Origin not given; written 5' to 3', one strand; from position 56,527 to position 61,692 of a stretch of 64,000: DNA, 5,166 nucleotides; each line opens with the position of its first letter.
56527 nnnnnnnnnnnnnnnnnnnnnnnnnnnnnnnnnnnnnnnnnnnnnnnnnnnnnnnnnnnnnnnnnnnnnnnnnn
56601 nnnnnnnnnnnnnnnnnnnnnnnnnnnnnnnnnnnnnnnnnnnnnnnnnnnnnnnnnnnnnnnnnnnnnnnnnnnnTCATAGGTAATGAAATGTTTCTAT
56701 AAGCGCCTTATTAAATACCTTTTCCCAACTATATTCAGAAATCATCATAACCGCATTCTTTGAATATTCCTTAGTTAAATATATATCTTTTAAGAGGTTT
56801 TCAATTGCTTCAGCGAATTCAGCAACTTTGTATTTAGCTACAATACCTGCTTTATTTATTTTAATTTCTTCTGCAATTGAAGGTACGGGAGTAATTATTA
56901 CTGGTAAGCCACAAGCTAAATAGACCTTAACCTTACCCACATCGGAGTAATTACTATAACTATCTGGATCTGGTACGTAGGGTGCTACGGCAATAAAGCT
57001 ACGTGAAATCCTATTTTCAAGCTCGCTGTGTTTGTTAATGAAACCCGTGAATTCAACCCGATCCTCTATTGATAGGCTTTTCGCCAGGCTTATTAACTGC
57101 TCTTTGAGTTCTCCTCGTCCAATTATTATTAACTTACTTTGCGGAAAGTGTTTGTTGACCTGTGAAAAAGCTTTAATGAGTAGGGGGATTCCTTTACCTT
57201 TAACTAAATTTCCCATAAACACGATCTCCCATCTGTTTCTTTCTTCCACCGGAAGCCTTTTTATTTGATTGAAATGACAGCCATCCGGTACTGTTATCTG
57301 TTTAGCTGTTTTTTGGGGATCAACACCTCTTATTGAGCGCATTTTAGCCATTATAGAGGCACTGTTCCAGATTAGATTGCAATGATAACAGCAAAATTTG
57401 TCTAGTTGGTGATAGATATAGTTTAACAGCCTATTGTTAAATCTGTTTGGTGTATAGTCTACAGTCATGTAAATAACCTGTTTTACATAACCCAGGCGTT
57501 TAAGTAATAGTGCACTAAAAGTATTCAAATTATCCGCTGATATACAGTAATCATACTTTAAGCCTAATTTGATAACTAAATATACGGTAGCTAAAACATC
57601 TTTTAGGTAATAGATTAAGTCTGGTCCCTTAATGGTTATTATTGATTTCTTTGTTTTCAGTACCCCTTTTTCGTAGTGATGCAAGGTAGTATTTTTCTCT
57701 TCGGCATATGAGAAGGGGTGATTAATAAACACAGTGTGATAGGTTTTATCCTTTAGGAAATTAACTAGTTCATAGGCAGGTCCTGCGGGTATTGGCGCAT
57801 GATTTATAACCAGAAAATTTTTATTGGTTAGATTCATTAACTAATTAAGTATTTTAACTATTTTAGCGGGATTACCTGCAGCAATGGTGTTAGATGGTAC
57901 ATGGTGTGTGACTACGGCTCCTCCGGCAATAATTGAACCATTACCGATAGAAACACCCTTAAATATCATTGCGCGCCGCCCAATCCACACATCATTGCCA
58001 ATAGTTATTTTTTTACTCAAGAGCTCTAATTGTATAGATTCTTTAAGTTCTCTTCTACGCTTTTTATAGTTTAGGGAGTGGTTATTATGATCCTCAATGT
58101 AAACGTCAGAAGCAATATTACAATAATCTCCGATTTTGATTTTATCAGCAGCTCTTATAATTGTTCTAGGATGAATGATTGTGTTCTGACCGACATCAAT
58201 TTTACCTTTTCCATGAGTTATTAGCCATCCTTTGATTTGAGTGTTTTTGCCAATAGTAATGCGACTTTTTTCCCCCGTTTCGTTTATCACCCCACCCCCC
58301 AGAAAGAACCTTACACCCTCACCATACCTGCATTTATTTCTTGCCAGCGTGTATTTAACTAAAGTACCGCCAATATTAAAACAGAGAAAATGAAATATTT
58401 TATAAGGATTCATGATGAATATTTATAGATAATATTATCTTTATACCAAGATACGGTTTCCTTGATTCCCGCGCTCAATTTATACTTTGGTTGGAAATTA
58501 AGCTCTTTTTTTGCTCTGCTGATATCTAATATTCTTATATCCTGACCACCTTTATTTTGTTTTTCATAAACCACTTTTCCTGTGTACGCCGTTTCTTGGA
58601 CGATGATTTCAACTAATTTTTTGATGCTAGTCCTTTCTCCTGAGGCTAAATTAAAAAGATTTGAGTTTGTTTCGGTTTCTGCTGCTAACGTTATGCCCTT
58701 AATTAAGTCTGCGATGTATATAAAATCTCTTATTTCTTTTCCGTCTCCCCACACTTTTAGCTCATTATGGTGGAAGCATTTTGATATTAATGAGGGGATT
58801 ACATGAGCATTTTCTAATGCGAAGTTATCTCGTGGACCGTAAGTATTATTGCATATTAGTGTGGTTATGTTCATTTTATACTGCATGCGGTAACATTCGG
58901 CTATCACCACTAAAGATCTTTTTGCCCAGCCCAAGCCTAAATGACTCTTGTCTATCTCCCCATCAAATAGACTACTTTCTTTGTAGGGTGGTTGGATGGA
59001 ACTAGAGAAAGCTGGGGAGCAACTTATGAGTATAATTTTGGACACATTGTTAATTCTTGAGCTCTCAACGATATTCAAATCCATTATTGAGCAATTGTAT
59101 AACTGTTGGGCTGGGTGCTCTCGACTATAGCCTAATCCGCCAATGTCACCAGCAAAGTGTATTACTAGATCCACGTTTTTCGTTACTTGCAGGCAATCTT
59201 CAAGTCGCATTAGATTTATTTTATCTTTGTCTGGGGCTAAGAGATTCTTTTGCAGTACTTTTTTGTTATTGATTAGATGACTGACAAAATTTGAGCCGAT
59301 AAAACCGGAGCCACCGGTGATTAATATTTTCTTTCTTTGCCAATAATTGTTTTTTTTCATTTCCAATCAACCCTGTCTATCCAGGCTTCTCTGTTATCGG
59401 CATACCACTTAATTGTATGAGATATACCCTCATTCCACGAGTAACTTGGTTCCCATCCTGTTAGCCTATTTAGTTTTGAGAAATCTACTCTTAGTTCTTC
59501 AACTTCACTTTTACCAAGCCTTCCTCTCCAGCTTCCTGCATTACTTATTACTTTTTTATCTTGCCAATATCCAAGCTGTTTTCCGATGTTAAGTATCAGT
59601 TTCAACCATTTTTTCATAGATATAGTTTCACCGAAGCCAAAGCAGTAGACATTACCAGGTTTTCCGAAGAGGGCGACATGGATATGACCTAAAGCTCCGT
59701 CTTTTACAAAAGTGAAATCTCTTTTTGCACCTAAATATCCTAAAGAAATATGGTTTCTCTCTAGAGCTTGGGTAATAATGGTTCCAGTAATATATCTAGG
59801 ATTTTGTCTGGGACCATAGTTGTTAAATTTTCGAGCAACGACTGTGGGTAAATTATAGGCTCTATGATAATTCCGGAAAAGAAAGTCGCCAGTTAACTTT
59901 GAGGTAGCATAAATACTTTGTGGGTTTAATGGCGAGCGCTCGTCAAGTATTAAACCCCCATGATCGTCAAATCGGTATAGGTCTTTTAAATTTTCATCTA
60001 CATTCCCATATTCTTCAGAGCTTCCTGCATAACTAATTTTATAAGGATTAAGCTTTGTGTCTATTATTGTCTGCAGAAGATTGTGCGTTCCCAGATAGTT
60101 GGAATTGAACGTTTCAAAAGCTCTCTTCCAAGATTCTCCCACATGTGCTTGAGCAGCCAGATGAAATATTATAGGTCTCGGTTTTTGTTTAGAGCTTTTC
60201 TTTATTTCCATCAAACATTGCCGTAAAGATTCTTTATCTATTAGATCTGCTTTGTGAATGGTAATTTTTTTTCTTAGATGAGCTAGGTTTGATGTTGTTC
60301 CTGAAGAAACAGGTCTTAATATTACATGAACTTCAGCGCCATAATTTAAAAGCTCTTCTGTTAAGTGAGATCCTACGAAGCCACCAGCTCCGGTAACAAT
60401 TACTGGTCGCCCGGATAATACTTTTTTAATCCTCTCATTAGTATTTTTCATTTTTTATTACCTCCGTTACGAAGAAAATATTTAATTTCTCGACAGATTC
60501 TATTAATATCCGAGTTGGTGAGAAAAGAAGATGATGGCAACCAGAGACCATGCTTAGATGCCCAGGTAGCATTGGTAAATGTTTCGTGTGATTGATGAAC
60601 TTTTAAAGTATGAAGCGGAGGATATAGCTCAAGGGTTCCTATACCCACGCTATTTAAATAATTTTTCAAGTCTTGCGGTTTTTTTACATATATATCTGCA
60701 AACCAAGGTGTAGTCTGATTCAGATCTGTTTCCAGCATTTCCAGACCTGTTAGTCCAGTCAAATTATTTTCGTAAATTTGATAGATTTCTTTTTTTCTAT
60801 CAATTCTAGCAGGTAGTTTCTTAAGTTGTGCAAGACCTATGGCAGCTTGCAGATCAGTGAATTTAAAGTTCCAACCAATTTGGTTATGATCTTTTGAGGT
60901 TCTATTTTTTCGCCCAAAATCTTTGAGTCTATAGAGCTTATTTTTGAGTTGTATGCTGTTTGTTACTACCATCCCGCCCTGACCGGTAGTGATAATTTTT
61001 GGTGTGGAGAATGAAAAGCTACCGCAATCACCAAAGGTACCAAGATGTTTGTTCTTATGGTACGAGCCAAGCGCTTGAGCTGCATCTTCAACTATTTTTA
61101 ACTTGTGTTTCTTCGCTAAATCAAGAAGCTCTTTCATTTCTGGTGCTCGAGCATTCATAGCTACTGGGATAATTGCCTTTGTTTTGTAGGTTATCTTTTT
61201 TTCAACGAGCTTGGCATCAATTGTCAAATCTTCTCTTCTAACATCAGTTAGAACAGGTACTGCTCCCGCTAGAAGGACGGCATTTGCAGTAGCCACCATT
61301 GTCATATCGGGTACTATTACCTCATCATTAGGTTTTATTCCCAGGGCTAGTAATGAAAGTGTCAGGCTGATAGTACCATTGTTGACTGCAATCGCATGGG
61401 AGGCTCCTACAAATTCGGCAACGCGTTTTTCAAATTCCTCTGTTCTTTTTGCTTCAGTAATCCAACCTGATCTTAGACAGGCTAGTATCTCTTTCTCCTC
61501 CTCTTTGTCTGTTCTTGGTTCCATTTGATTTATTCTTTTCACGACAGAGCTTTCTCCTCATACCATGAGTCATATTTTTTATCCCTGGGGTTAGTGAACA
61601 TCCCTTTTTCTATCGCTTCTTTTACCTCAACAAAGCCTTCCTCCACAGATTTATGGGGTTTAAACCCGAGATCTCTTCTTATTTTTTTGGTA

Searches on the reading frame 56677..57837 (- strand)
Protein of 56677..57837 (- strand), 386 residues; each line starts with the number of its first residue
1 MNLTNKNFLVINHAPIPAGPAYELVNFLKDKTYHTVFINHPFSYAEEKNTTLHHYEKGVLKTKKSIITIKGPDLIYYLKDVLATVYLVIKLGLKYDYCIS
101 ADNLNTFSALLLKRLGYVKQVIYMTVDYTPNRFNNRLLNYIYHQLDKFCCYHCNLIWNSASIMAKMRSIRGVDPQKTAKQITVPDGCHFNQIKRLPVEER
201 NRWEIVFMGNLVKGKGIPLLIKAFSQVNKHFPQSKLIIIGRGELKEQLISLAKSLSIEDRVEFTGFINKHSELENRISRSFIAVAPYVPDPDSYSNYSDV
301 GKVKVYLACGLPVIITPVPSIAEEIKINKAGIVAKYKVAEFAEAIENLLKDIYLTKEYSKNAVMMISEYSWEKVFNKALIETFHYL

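Call 4: search_protein_families(library=pfam, proteins=[window:56677-57837:-], max_evalue=0.01)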
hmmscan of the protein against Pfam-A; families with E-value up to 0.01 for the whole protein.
window:56677-57837:- (386 aa): 2 families
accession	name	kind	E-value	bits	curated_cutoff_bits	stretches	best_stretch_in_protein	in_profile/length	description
PF00534.26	Glycos_transf_1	-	1.8e-25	89.9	26.4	1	199-362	12-169/172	Glycosyl transferases group 1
PF13692.12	Glyco_trans_1_4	-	1.3e-22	81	27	1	205-351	4-142/142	Glycosyl transferases group 1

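Call 99: search_solved_structures(query=window:56677-57837:-, max_evalue=0.0001)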
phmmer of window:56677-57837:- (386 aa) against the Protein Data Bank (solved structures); distinct sequences matched with E-value up to 0.0001: 1.
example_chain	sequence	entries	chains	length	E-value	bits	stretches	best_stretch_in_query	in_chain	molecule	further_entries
5d00_A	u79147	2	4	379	4.2e-05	25.9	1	205-376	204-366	N-acetyl-alpha-D-glucosaminyl L-malate synthase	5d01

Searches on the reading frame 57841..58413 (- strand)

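Call 8: search_protein_families(library=pfam, proteins=[window:57841-58413:-], max_evalue=0.001)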
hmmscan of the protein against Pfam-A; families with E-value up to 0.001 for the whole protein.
window:57841-58413:- (190 aa): 3 families
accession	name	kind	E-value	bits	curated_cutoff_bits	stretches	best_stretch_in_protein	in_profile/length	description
PF00132.30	Hexapep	-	9e-13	47.8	27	1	136-170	2-36/36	Bacterial transferase hexapeptide (six repeats)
PF14602.12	Hexapep_2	-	2.3e-07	30.9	27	1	136-169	2-33/34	Hexapeptide repeat of succinyl-transferase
PF25084.1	LbH_EIF2B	-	0.00016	22.1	54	0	132-171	41-96/105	EIF2B subunit epsilon LbH domain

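Call 59: search_protein_families(library=ncbifam, proteins=[window:57841-58413:-], max_evalue=0.0001)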
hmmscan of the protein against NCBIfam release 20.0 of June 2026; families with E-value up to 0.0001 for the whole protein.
window:57841-58413:- (190 aa): 35 families (the best 25 are shown)
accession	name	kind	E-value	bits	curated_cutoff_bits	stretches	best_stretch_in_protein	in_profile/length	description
NF007240.0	PRK09677.1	equivalog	2.7e-29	102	243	1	66-189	60-184/192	putative lipopolysaccharide biosynthesis O-acetyl transferase WbbJ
NF007499.0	PRK10092.1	equivalog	3e-20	72.8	314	1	85-188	87-182/183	maltose O-acetyltransferase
TIGR03308.1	phn_thr-fam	hypoth_equivalog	3.8e-18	66.1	201.65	1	91-187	53-160/204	phosphonate metabolim protein, transferase hexapeptide repeat family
NF007076.0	PRK09527.1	equivalog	2.9e-17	62.7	347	1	53-189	57-185/203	galactoside O-acetyltransferase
NF000311.1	Vat_ABCDEFH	equivalog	4.7e-17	62.2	300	1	88-187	54-162/201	Vat family streptogramin A O-acetyltransferase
NF033468.1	stregram_VatI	exception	1.6e-16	60.8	415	1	90-187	58-164/208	streptogramin A O-acetyltransferase Vat(I)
NF007797.0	PRK10502.1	subfamily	2.9e-16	59.6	192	1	128-186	118-176/183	WcaF family extracellular polysaccharide biosynthesis acetyltransferase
TIGR03570.1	NeuD_NnaD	subfamily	1.5e-15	57.4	160.8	1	132-184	150-202/202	NeuD/PglB/VioB family sugar acetyltransferase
NF000490.1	chloram_CatB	equivalog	6e-15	55.1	350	1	43-187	14-162/210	type B chloramphenicol O-acetyltransferase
TIGR03532.1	DapD_Ac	equivalog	3.8e-14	52.9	231.75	1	133-188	158-213/231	2,3,4,5-tetrahydropyridine-2,6-dicarboxylate N-acetyltransferase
NF000101.1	stregram_VatA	exception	5.7e-14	52.3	450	1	89-187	63-170/219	streptogramin A O-acetyltransferase Vat(A)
NF000504.1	stregram_VatH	exception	8.1e-14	52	475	1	89-187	62-169/216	streptogramin A O-acetyltransferase Vat(H)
NF000097.1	stregram_VatC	exception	1.4e-13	51.3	425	1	89-188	63-171/212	streptogramin A O-acetyltransferase Vat(C)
NF000147.1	stregram_VatF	exception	7e-13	48.6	400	1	89-187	64-172/221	streptogramin A O-acetyltransferase Vat(F)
NF000111.1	stregram_VatD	exception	3.1e-12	46.7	400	1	89-187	58-165/209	streptogramin A O-acetyltransferase Vat(D)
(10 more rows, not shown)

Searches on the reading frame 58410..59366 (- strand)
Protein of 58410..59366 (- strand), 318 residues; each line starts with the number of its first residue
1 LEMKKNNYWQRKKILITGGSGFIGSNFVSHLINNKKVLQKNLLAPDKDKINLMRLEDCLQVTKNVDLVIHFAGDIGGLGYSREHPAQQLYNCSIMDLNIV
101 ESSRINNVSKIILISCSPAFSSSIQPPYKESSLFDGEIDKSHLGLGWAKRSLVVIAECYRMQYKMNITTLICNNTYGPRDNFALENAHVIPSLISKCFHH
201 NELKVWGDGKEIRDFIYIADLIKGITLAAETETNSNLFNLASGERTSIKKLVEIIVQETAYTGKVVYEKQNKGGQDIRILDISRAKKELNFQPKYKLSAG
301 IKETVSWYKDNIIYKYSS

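Call 8: search_protein_families(library=pfam, proteins=[window:58410-59366:-], max_evalue=0.001)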
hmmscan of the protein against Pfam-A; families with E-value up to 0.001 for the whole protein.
window:58410-59366:- (318 aa): 3 families
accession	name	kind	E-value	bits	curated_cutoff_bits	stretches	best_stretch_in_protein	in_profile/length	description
PF01370.27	Epimerase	-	1.4e-38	133.1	20.9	1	14-240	1-239/240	NAD dependent epimerase/dehydratase family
PF16363.11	GDP_Man_Dehyd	-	2.2e-28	100.2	27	1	15-304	1-332/332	GDP-mannose 4,6 dehydratase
PF02719.21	Polysacc_synt_2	-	7e-05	22.6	20.2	0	14-60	1-44/293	Polysaccharide biosynthesis protein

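Call 59: search_protein_families(library=ncbifam, proteins=[window:58410-59366:-], max_evalue=0.0001)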
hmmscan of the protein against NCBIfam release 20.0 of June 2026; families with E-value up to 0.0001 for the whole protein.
window:58410-59366:- (318 aa): 15 families
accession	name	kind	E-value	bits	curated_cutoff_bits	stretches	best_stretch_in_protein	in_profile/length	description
NF047922.1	GDPFucSynFcl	equivalog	2.2e-48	165.3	500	1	11-311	2-304/308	GDP-L-fucose synthase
TIGR01181.1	dTDP_gluc_dehyt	equivalog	8.9e-34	117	365.1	1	13-312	1-315/321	dTDP-glucose 4,6-dehydratase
TIGR01179.1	galE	equivalog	9.3e-24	83.9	262.3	1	13-310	1-327/332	UDP-glucose 4-epimerase GalE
NF011728.1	PRK15181.1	equivalog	1.3e-21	77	760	1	52-318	78-347/348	Vi polysaccharide biosynthesis UDP-N-acetylglucosaminuronic acid C-4 epimerase TviC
TIGR04180.1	EDH_00030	hypoth_equivalog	1.5e-21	76.7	475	1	58-295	64-296/297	NAD-dependent 4,6-dehydratase LegB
NF007490.0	PRK10084.1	subfamily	6.8e-20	71.3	649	1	157-312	179-338/361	dTDP-glucose 4,6-dehydratase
TIGR02197.1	heptose_epim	equivalog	4.6e-19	68.7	274.6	1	14-310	1-315/316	ADP-glyceromanno-heptose 6-epimerase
NF007582.0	PRK10217.1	equivalog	5.3e-17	61.9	698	1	163-312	178-335/355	dTDP-glucose 4,6-dehydratase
NF007956.0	PRK10675.1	subfamily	2.8e-14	53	394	1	207-309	225-330/338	UDP-glucose 4-epimerase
TIGR02622.1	CDP_4_6_dhtase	equivalog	2.2e-10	40.2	278.45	1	96-313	108-335/352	CDP-glucose 4,6-dehydratase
NF008360.0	PRK11150.1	equivalog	9.1e-09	34.9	452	1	165-257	160-252/310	ADP-glyceromanno-heptose 6-epimerase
TIGR01777.1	yfcH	hypoth_equivalog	5.5e-08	32.7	207.35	0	14-74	1-67/292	TIGR01777 family oxidoreductase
NF008872.0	PRK11908.1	equivalog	8.8e-08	31.6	294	1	108-313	110-340/349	bifunctional UDP-4-keto-pentose/UDP-xylose synthase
NF042423.1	oxyalk_red_Shew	equivalog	6.5e-06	25.4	580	0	10-234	7-226/331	2-alkyl-3-oxoalkanoate reductase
NF005998.1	PRK08125.1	equivalog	4e-05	22.2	777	0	110-307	426-648/649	bifunctional UDP-4-amino-4-deoxy-L-arabinose formyltransferase/UDP-glucuronic acid oxidase ArnA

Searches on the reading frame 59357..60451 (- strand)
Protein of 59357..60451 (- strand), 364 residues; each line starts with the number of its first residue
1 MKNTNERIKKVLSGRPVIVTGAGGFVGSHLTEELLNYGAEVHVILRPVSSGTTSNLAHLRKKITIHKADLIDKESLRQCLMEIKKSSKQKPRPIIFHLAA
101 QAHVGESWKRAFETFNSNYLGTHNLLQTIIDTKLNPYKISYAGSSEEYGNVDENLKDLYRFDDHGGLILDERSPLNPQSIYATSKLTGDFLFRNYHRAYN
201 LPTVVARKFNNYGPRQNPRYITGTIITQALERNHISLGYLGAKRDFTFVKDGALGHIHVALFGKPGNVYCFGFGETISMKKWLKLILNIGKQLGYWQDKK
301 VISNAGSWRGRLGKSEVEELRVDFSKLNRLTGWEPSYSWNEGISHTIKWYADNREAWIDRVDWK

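Call 8: search_protein_families(library=pfam, proteins=[window:59357-60451:-], max_evalue=0.001)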
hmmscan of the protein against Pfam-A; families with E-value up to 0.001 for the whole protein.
window:59357-60451:- (364 aa): 8 families
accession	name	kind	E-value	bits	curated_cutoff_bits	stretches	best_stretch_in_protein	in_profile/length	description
PF16363.11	GDP_Man_Dehyd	-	3e-59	201.6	27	1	18-345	1-331/332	GDP-mannose 4,6 dehydratase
PF01370.27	Epimerase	-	1.1e-43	149.9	20.9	1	17-269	1-237/240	NAD dependent epimerase/dehydratase family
PF07993.18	NAD_binding_4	-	1.4e-09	37.9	20.1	1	19-207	1-203/258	Male sterility protein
PF01073.25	3Beta_HSD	-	3.2e-09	36.7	22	1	18-150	1-122/280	3-beta hydroxysteroid dehydrogenase/isomerase family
PF02719.21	Polysacc_synt_2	-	4.8e-07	29.7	20.2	1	17-133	1-119/293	Polysaccharide biosynthesis protein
PF04321.23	RmlD_sub_bind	-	5e-05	22.9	27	0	17-124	3-84/287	RmlD substrate binding domain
PF00106.31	adh_short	-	0.00056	19.9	26.6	0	17-86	3-74/195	short chain dehydrogenase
PF08659.16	KR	-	0.0007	20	22.6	0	17-102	3-92/180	KR domain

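Call 59: search_protein_families(library=ncbifam, proteins=[window:59357-60451:-], max_evalue=0.0001)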
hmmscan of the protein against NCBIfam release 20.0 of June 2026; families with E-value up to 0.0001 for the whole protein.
window:59357-60451:- (364 aa): 30 families (the best 25 are shown)
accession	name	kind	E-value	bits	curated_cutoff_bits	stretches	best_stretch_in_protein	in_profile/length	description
TIGR04180.1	EDH_00030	hypoth_equivalog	9.5e-47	159.5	475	1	17-338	1-297/297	NAD-dependent 4,6-dehydratase LegB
TIGR01181.1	dTDP_gluc_dehyt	equivalog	1e-41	143.1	365.1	1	17-357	2-318/321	dTDP-glucose 4,6-dehydratase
NF007490.0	PRK10084.1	subfamily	2.7e-30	105.5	649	1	17-361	3-344/361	dTDP-glucose 4,6-dehydratase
NF007582.0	PRK10217.1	equivalog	4.1e-30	105.1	698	1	16-361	3-341/355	dTDP-glucose 4,6-dehydratase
TIGR01472.1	gmd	equivalog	4.8e-29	101.6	415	1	18-344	4-332/342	GDP-mannose 4,6-dehydratase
TIGR01179.1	galE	equivalog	2e-25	89.3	262.3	1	17-216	2-181/332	UDP-glucose 4-epimerase GalE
TIGR02622.1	CDP_4_6_dhtase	equivalog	3.3e-25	89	278.45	1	13-352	3-332/352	CDP-glucose 4,6-dehydratase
NF011728.1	PRK15181.1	equivalog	6.6e-21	74.7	760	1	6-355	7-342/348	Vi polysaccharide biosynthesis UDP-N-acetylglucosaminuronic acid C-4 epimerase TviC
TIGR03466.1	HpnA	hypoth_equivalog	5.4e-19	68.3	367.65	1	16-289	2-245/327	hopanoid-associated sugar epimerase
TIGR02197.1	heptose_epim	equivalog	5e-16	58.7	274.6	1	17-350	1-313/316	ADP-glyceromanno-heptose 6-epimerase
NF041293.1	G6PDh_Azf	equivalog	5.3e-12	45.7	400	1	15-208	3-179/252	NAD-dependent glucose-6-phosphate dehydrogenase Azf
NF042423.1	oxyalk_red_Shew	equivalog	9.2e-10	38.1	580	1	16-287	10-254/331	2-alkyl-3-oxoalkanoate reductase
NF007956.0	PRK10675.1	subfamily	1.6e-09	37.3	394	1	17-150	3-130/338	UDP-glucose 4-epimerase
NF008360.0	PRK11150.1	equivalog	7.6e-09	35.2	452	1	17-287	2-251/310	ADP-glyceromanno-heptose 6-epimerase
NF043036.1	ErythonDh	equivalog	6.3e-08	32.2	325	1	17-198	3-166/321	D-erythronate dehydrogenase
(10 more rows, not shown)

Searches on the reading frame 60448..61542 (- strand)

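Call 8: search_protein_families(library=pfam, proteins=[window:60448-61542:-], max_evalue=0.001)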
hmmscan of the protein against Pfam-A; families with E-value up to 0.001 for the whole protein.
window:60448-61542:- (364 aa): 5 families
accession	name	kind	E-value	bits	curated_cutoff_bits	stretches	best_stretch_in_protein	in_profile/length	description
PF01041.23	DegT_DnrJ_EryC1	-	7.6e-101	338.3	19.8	1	11-353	3-359/360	DegT/DnrJ/EryC1/StrS aminotransferase family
PF00155.27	Aminotran_1_2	-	1.2e-08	34.9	19.7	1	33-157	43-189/361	Aminotransferase class I and II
PF00266.25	Aminotran_5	-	2.1e-07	30.7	21.5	1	32-301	43-333/371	Aminotransferase class-V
PF01212.27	Beta_elim_lyase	-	5.2e-07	29.7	27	1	30-251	30-255/288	Beta-eliminating lyase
PF01053.26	Cys_Met_Meta_PP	-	0.00025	20.2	27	1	34-168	54-188/381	Cys/Met metabolism PLP-dependent enzyme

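Call 59: search_protein_families(library=ncbifam, proteins=[window:60448-61542:-], max_evalue=0.0001)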
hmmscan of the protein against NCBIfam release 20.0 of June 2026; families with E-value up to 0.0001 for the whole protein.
window:60448-61542:- (364 aa): 18 families
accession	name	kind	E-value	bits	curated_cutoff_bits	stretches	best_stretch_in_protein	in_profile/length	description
TIGR04181.1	NHT_00031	hypoth_equivalog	4.7e-82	275.7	420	1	7-338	4-359/359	LegC family aminotransferase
TIGR03588.1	PseC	equivalog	3.1e-69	233.7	423.5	1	12-355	10-378/380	UDP-4-amino-4,6-dideoxy-N-acetyl-beta-L-altrosamine transaminase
NF008658.2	PRK11658.1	equivalog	4e-61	206.8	631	1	8-355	9-375/379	UDP-4-amino-4-deoxy-L-arabinose aminotransferase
NF008687.0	PRK11706.1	equivalog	1e-55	189.1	375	1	8-356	6-373/375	dTDP-4-amino-4,6-dideoxygalactose transaminase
TIGR04427.1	PLP_DesI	equivalog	2.2e-55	188.4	650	1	22-360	41-386/390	dTDP-4-dehydro-6-deoxyglucose aminotransferase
NF011936.0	PRK15407.1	equivalog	5.8e-51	173.6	423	2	12-212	45-253/440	lipopolysaccharide biosynthesis protein RfbH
TIGR02379.1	ECA_wecE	subfamily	3.9e-44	150.9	434.85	1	31-323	30-337/376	dTDP-4-amino-4,6-dideoxy-D-glucose transaminase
NF005816.0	PRK07682.1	equivalog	3.9e-09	35.6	620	1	59-162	102-211/390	aminotransferase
NF005817.0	PRK07683.1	equivalog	2.2e-08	33.2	575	1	45-156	96-203/387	aminotransferase A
NF041364.1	GntC_guanitoxin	equivalog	6.5e-08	31.8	415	1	47-173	60-193/356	guanitoxin biosynthesis PLP-dependent (S)-gamma-hydroxy-L-arginine cyclodehydratase GntC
NF005695.0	PRK07503.1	equivalog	7.7e-07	28.1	666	1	35-215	68-243/403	methionine gamma-lyase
NF004975.0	PRK06348.1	equivalog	8.4e-07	28.3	549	1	49-158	91-206/384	pyridoxal phosphate-dependent aminotransferase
NF006230.0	PRK08363.1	equivalog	9.7e-07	27.9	534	1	51-162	96-214/398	alanine aminotransferase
NF041091.1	asp_aminotase_Arch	equivalog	1.2e-06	27.6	550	1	48-156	87-202/376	aspartate aminotransferase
NF006569.0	PRK09082.1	subfamily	3.9e-06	26.2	420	1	42-157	85-206/386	methionine aminotransferase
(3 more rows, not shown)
